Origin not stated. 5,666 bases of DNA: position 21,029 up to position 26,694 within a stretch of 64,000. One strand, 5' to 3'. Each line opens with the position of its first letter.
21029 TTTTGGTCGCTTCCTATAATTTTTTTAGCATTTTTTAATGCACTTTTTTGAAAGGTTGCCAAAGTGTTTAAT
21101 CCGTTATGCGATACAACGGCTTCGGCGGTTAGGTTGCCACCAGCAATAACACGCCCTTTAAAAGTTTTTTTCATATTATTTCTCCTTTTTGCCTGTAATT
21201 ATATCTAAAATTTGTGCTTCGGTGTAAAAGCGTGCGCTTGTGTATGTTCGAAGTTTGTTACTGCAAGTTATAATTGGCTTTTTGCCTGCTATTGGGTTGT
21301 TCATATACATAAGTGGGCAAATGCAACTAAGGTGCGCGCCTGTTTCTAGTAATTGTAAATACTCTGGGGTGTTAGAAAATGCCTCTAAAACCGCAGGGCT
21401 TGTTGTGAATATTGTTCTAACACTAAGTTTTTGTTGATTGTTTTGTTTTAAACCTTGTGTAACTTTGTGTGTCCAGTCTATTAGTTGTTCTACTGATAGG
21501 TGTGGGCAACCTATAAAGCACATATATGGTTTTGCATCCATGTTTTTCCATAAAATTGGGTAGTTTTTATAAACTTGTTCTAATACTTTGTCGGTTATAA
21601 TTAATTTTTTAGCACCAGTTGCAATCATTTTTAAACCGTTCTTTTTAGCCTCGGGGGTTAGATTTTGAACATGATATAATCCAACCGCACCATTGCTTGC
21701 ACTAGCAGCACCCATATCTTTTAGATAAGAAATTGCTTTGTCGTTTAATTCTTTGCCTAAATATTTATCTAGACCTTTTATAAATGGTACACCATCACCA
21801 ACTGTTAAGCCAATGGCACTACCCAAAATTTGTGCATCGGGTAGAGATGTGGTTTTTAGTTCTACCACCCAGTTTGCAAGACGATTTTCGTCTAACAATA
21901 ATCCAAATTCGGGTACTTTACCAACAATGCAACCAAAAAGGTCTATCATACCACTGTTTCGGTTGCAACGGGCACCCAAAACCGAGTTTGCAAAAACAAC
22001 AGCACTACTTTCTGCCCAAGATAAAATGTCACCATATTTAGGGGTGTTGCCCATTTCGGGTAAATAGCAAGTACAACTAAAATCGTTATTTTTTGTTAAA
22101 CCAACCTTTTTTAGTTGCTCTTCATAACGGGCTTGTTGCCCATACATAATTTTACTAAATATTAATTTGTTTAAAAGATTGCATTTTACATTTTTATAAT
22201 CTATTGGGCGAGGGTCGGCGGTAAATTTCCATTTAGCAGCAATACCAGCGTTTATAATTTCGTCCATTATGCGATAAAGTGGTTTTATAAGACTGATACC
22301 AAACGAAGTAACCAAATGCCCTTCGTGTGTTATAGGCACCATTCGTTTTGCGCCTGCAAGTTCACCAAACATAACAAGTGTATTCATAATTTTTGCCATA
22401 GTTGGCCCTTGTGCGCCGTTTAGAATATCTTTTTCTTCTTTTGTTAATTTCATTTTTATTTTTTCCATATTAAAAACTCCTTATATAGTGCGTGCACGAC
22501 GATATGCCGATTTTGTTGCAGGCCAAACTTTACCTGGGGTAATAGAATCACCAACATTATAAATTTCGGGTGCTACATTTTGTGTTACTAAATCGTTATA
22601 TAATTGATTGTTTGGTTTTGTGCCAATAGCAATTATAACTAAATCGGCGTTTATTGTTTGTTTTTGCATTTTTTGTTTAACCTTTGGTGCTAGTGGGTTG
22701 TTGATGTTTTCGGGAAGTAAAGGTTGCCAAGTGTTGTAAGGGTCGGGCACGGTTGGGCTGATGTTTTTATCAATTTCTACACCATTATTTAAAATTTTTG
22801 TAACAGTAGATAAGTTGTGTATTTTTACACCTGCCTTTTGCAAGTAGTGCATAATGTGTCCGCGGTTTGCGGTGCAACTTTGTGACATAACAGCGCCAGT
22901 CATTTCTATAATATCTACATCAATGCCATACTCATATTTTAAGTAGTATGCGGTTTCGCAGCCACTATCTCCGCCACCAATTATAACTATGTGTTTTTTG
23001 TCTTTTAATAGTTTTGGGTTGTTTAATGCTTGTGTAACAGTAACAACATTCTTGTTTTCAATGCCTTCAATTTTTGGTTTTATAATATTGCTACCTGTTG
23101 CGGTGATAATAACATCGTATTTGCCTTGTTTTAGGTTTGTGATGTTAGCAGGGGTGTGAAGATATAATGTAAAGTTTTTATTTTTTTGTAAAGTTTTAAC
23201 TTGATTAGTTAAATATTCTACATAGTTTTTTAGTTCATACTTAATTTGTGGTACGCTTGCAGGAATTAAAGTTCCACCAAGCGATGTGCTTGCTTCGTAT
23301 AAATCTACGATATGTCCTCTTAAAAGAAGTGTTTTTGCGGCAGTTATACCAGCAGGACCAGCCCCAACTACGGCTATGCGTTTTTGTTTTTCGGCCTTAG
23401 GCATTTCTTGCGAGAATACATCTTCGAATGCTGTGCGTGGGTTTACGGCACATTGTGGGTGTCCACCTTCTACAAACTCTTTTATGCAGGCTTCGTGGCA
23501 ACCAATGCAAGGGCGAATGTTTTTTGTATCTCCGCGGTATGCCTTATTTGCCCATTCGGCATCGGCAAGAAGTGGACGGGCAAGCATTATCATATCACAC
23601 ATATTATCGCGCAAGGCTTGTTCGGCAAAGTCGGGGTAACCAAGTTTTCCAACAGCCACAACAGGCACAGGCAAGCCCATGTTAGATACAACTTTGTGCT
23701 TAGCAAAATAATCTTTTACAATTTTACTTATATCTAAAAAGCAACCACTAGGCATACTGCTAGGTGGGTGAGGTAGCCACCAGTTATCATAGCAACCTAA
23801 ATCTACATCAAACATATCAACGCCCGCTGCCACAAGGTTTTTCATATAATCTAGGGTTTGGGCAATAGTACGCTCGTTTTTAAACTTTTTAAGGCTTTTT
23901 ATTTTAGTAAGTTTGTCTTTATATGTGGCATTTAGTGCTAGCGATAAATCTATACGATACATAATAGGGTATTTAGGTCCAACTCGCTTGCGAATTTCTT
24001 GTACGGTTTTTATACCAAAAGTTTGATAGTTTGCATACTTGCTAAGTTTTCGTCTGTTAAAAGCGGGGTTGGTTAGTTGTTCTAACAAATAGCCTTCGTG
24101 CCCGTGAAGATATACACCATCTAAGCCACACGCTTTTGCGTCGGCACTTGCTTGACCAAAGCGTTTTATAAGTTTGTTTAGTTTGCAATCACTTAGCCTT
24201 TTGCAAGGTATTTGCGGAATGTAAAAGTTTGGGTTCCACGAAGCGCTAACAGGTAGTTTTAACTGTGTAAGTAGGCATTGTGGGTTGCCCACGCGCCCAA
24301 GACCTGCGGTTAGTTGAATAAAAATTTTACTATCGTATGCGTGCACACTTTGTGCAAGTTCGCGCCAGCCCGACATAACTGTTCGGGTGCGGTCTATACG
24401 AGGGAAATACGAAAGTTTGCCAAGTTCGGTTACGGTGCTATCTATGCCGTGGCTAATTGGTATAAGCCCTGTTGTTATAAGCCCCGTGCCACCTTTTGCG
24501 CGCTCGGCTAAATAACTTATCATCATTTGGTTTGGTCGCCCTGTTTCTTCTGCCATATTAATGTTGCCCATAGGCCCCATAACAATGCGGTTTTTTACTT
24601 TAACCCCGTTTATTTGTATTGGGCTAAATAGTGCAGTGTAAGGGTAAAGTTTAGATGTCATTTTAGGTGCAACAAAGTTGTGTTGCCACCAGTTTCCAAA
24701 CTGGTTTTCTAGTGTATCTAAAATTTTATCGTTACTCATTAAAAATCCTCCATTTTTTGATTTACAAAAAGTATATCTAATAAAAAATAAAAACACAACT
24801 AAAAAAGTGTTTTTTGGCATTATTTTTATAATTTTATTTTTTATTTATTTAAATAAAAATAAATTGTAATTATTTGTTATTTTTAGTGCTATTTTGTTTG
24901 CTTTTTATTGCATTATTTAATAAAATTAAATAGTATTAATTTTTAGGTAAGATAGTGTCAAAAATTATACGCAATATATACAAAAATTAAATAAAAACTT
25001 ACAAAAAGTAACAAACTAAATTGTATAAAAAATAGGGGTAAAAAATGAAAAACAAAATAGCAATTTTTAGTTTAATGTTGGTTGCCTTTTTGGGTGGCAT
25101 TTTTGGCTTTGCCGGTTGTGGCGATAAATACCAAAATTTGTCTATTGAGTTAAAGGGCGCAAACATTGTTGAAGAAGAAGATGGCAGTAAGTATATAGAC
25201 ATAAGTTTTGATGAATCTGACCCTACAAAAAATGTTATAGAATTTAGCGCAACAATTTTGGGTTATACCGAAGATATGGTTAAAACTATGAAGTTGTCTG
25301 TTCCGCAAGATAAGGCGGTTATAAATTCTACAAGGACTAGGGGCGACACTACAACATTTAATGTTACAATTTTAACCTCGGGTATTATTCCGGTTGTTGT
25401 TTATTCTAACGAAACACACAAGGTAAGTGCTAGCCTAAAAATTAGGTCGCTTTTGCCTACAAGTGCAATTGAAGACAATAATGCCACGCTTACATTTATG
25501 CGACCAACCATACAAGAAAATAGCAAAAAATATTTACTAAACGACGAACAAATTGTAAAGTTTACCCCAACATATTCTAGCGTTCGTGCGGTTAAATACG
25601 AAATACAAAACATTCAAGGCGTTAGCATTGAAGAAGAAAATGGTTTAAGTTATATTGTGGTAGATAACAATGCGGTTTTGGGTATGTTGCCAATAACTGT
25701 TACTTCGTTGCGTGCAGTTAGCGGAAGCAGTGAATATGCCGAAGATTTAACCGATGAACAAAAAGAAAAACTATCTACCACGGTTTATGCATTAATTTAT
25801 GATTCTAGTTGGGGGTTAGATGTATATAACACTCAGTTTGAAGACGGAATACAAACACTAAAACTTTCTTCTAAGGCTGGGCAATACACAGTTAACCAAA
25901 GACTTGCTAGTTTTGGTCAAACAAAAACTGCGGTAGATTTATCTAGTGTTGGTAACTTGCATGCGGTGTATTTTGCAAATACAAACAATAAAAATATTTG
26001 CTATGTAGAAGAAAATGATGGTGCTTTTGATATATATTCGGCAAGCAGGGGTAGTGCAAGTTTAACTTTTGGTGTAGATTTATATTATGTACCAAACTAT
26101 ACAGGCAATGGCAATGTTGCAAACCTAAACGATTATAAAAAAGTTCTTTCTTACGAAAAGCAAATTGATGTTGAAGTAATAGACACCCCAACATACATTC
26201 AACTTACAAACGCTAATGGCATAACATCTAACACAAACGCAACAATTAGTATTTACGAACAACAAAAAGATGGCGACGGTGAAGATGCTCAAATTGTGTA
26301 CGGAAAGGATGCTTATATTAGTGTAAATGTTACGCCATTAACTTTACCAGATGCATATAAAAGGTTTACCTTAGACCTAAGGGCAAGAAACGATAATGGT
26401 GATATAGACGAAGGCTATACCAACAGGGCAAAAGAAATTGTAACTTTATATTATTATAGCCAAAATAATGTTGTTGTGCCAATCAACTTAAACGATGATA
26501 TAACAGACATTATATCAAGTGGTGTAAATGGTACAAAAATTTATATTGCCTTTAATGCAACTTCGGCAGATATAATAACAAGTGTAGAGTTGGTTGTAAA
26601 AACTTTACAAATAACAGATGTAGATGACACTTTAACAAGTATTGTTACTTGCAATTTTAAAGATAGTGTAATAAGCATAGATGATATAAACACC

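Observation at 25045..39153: Single 14.1-kb ORF encoding a 4702-aa lipoprotein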

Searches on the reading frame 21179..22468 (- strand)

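Call 9: search_protein_families(library=pfam, proteins=[window:21179-22468:-], max_evalue=0.001)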
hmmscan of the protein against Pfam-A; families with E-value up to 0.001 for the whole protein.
window:21179-22468:- (430 aa): 1 family
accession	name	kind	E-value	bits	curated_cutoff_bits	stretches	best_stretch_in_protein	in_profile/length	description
PF04412.18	AcnX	-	1e-88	298.2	31.5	1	6-420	1-392/400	Aconitase X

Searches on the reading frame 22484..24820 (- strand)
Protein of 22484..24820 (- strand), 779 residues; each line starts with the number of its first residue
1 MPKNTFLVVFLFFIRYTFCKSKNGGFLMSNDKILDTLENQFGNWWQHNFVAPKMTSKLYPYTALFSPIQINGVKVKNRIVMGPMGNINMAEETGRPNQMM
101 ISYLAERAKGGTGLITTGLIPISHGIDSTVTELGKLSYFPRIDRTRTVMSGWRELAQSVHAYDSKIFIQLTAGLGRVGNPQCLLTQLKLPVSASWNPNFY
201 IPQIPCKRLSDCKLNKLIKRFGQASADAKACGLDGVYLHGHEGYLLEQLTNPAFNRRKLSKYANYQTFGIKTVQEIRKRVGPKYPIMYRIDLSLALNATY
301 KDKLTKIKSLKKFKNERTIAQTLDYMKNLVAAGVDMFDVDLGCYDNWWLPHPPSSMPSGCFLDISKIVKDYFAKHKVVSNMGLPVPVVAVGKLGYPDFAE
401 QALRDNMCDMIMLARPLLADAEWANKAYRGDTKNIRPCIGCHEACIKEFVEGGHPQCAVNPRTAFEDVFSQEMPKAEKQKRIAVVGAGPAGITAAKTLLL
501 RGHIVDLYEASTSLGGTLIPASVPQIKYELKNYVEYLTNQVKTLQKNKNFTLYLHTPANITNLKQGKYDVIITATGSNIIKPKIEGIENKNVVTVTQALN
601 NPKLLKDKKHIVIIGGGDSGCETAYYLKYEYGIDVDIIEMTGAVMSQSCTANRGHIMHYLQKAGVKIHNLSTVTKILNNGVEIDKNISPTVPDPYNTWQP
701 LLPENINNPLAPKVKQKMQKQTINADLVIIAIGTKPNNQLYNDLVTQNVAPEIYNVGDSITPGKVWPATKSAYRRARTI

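Call 9: search_protein_families(library=pfam, proteins=[window:22484-24820:-], max_evalue=0.001)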
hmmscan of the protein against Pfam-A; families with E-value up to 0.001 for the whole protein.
window:22484-24820:- (779 aa): 12 families
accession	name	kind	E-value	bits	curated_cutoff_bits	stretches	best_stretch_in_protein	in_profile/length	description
PF00724.26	Oxidored_FMN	-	1.5e-39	136.6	27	2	64-327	2-264/342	NADH:flavin oxidoreductase / NADH oxidase family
PF07992.20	Pyr_redox_2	-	7.7e-31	108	26.1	1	481-742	2-245/291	Pyridine nucleotide-disulphide oxidoreductase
PF00070.33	Pyr_redox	-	8.1e-13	49.1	22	1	610-681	1-71/82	Pyridine nucleotide-disulphide oxidoreductase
PF13450.12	NAD_binding_8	-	2.1e-10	41.1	21.9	1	484-527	1-44/68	NAD(P)-binding Rossmann-like domain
PF13738.12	Pyr_redox_3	-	6.6e-08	32.6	30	1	569-683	126-245/305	Pyridine nucleotide-disulphide oxidoreductase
PF01266.30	DAO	-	1.1e-07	32.1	27.9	1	611-660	2-50/353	FAD dependent oxidoreductase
PF01946.23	Thi4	-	1.3e-07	31.6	26.2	0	480-517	18-56/235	Thi4 family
PF13434.12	Lys_Orn_oxgnase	-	3.9e-06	26.7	21.3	0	530-630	108-210/339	L-lysine 6-monooxygenase/L-ornithine 5-monooxygenase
PF03486.20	HI0933_like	-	5e-06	26.6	50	0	481-519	2-40/244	HI0933-like protein Rossmann domain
PF01134.28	GIDA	-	5.4e-06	26.1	22.1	0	611-654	2-45/391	Glucose inhibited division protein A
PF01494.25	FAD_binding_3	-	8.1e-05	22.4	22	0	611-666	4-59/349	FAD binding domain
PF12831.13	FAD_oxidored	-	0.00024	21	27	1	482-526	2-46/416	FAD dependent oxidoreductase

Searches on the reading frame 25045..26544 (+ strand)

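Call 32: search_protein_families(library=pfam, proteins=[window:25045-26544:+], max_evalue=10)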
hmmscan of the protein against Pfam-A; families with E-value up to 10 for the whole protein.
window:25045-26544:+ (500 aa): 1 family
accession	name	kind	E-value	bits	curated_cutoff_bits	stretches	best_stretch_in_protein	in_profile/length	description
PF08854.15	DUF1824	-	0.003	17.9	25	2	232-297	12-78/125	Domain of unknown function (DUF1824)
